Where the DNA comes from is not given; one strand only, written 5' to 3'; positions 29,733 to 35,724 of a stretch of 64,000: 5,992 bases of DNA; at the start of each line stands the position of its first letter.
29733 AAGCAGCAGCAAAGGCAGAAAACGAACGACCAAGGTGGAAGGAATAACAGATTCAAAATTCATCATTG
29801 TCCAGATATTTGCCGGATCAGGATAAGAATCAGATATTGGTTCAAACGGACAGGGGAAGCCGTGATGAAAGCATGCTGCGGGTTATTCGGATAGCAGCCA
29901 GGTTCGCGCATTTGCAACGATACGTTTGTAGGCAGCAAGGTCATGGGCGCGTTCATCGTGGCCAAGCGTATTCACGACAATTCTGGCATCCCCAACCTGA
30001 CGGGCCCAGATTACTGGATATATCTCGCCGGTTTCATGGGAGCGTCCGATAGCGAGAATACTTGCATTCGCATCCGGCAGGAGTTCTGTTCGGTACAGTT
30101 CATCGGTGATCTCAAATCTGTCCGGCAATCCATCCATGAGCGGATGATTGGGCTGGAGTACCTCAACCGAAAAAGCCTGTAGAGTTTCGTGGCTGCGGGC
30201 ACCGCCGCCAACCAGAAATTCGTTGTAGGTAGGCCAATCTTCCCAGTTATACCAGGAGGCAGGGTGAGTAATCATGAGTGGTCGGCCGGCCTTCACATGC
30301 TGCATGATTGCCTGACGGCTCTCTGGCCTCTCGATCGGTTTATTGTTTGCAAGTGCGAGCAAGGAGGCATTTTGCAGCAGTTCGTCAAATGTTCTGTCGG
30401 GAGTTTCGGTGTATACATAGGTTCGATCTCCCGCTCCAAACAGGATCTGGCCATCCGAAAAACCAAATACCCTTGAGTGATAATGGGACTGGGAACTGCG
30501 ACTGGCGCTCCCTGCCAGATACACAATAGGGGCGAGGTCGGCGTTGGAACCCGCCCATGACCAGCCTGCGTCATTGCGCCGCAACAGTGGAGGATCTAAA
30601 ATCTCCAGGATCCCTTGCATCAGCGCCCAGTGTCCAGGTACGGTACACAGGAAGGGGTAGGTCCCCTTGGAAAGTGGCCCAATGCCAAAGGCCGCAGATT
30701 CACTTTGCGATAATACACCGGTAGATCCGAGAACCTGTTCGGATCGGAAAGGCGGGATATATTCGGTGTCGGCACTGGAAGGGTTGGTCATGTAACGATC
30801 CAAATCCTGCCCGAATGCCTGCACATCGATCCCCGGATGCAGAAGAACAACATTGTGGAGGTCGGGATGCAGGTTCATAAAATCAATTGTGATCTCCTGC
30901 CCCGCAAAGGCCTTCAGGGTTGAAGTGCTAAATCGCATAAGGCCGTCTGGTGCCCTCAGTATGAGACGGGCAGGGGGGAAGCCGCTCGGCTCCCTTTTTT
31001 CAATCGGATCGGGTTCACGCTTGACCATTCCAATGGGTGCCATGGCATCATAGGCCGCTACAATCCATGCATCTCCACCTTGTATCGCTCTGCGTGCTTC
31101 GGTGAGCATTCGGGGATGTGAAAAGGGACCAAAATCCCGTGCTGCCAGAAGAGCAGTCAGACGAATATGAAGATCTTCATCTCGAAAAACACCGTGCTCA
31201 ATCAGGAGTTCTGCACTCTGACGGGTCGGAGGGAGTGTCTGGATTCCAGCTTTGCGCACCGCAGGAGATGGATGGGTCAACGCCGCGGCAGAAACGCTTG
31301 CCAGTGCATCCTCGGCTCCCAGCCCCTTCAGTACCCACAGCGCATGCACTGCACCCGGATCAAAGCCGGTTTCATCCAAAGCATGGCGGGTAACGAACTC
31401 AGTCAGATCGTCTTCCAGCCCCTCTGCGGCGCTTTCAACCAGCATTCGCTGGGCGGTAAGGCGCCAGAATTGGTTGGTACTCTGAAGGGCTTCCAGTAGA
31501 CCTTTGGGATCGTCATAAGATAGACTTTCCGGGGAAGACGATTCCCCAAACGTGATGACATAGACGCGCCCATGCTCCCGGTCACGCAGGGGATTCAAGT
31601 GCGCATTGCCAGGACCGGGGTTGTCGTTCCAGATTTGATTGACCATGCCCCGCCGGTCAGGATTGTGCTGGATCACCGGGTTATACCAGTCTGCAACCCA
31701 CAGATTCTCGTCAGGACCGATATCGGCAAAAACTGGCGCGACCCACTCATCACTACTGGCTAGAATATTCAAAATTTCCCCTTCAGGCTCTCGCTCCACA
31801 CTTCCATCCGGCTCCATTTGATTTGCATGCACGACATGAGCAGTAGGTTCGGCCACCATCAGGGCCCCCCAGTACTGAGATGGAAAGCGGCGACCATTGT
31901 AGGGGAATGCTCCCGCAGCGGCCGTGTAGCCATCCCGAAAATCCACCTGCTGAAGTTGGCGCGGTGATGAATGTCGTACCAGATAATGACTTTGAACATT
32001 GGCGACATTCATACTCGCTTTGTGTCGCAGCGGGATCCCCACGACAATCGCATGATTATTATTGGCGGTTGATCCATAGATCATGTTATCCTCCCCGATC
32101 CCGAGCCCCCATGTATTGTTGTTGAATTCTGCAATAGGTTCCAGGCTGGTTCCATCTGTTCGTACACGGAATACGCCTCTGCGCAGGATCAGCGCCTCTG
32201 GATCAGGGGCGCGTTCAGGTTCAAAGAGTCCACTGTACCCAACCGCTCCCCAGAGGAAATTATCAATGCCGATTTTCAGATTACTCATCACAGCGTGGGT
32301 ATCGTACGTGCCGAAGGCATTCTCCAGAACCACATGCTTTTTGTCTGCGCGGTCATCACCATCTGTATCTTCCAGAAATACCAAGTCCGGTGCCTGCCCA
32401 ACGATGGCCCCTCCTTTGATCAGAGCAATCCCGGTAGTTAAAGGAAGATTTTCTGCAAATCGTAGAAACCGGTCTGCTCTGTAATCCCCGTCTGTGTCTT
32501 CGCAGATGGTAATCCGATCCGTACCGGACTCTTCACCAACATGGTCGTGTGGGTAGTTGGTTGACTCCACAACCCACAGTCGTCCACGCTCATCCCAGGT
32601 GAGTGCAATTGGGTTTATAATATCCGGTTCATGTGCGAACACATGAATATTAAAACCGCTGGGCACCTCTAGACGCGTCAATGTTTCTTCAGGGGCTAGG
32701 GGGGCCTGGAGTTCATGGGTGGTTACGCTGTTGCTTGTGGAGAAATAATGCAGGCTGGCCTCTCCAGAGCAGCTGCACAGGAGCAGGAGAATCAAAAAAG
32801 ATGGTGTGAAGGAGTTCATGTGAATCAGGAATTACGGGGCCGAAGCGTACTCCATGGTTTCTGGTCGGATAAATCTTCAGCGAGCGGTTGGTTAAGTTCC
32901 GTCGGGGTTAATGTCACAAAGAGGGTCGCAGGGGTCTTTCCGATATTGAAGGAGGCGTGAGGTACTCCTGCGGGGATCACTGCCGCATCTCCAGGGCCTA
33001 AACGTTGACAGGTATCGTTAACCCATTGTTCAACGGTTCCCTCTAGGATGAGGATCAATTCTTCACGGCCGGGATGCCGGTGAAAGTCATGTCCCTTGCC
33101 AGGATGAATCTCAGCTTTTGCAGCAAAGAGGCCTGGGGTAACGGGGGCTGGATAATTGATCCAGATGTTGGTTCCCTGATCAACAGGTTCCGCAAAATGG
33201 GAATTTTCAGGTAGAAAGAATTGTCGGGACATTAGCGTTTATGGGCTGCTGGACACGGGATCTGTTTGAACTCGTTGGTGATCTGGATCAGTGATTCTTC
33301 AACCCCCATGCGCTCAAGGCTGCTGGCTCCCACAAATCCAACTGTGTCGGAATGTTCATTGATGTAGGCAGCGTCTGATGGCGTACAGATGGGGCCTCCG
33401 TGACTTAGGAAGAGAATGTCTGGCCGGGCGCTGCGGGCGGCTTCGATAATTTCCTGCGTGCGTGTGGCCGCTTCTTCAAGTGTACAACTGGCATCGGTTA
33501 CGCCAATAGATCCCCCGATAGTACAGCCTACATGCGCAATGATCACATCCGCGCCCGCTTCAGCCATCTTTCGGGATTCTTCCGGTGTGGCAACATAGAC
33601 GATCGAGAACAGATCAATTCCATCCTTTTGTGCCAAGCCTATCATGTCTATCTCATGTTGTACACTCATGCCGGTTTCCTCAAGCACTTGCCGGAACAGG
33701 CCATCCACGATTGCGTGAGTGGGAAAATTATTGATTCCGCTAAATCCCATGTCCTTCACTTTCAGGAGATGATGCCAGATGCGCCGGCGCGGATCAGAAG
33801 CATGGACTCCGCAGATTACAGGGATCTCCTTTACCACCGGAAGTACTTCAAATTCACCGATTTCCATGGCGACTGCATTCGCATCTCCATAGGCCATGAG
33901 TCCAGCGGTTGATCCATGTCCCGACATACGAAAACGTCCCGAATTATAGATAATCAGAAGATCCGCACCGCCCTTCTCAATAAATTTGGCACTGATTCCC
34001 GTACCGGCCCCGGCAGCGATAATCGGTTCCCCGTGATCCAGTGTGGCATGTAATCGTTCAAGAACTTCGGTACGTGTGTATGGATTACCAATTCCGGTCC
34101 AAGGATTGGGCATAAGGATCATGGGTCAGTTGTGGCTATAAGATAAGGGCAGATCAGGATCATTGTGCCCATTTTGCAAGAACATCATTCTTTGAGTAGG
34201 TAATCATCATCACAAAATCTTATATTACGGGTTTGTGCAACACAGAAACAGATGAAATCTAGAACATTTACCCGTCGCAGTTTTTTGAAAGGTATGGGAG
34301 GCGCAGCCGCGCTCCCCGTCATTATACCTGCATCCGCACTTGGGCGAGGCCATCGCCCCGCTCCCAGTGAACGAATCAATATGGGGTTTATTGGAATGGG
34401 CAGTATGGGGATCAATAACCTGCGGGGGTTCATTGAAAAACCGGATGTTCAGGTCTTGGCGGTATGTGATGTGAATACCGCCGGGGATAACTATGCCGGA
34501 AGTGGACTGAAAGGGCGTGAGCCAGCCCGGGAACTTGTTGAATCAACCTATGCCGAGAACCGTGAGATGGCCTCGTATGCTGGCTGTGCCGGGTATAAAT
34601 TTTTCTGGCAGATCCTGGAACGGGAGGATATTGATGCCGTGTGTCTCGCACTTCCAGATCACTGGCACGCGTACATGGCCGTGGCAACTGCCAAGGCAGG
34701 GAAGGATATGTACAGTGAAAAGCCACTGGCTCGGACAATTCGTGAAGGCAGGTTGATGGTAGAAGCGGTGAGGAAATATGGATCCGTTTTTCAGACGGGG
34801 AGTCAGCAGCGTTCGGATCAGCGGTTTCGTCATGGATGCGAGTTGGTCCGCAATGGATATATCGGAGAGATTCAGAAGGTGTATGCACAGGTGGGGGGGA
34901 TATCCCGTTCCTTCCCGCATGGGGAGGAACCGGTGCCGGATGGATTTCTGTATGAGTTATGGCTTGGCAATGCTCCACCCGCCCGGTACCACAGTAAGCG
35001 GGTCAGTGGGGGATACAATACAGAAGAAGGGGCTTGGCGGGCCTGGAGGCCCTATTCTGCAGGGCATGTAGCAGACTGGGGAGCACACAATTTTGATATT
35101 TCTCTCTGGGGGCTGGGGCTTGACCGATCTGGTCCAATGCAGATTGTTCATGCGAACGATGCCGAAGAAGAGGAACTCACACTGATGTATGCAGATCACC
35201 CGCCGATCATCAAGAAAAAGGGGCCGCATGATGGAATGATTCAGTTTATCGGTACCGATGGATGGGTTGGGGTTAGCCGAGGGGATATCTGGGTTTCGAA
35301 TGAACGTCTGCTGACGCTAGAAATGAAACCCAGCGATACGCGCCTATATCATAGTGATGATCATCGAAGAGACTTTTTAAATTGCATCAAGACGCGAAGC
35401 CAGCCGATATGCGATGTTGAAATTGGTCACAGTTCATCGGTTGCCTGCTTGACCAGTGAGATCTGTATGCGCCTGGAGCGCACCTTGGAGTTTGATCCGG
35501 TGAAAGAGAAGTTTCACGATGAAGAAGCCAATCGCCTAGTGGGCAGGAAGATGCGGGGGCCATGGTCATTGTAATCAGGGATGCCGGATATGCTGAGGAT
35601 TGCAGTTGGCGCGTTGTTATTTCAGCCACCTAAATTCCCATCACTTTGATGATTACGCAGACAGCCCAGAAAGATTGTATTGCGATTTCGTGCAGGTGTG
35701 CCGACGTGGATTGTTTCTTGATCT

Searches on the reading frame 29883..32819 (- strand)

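Call 108: search_protein_families(library=pfam, proteins=[window:29883-32819:-], max_evalue=0.00001)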
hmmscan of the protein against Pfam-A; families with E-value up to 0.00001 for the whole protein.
window:29883-32819:- (978 aa): 2 families
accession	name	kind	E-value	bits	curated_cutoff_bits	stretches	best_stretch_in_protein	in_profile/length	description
PF23500.1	DUF7133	-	1.4e-94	318.1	27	1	43-422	2-381/385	Domain of unknown function (DUF7133)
PF06283.17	ThuA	-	1.3e-23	84.8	33.4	1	805-974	38-208/209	Trehalose utilisation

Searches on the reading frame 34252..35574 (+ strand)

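Call 108: search_protein_families(library=pfam, proteins=[window:34252-35574:+], max_evalue=0.00001)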
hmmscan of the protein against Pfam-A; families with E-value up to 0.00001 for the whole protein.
window:34252-35574:+ (440 aa): 2 families
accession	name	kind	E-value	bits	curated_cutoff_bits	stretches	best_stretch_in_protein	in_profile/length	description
PF19051.5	GFO_IDH_MocA_C2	-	1.9e-20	73.9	23.3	1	226-439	46-253/254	Oxidoreductase family, C-terminal alpha/beta domain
PF01408.29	GFO_IDH_MocA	-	5.7e-14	53.3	24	1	42-183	1-119/120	Oxidoreductase family, NAD-binding Rossmann fold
